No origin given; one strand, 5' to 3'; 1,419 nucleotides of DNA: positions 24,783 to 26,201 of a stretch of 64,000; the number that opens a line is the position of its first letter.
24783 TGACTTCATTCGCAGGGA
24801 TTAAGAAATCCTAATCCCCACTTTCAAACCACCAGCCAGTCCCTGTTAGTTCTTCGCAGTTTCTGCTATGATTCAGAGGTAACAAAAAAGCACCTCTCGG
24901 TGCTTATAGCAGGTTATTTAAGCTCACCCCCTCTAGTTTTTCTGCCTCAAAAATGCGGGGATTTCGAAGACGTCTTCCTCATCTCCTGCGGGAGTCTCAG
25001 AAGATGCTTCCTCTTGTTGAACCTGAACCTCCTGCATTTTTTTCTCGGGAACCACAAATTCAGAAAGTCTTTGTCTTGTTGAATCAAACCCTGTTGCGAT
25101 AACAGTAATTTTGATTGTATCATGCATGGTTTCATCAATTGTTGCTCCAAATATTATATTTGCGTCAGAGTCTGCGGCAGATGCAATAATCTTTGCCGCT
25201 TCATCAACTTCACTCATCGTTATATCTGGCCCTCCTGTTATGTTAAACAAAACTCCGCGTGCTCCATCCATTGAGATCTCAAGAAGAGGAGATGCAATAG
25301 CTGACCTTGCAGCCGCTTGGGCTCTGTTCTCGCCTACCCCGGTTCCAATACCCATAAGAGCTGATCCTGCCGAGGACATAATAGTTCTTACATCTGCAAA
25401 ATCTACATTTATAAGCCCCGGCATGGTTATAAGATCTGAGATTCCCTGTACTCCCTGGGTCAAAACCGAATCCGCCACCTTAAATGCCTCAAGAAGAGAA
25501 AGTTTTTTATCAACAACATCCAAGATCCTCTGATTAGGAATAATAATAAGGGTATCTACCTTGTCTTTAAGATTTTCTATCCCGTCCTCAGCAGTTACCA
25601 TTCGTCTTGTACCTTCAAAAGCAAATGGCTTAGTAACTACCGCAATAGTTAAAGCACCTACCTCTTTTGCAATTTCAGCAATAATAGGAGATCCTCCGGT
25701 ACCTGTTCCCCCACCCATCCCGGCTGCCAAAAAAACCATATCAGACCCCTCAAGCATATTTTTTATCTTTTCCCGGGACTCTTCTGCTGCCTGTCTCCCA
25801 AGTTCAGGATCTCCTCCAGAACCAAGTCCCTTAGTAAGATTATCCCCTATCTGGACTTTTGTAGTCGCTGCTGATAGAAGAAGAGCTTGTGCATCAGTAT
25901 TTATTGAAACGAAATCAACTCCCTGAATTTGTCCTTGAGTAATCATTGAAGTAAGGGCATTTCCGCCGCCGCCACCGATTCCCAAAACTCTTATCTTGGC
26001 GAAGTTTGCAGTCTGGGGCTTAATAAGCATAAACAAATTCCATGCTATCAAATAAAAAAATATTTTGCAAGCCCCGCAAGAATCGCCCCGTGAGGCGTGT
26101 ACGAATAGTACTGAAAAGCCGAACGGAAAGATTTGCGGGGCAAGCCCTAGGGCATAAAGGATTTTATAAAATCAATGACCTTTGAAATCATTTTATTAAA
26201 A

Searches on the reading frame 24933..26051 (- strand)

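Call 8: search_protein_families(library=ncbifam, proteins=[window:24933-26051:-], max_evalue=0.00001)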
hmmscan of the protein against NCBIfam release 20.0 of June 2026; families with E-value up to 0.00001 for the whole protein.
window:24933-26051:- (372 aa): 1 family
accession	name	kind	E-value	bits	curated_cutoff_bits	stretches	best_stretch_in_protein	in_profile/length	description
TIGR00065.1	ftsZ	equivalog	6.4e-129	430.3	295.2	1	14-345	14-346/353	cell division protein FtsZ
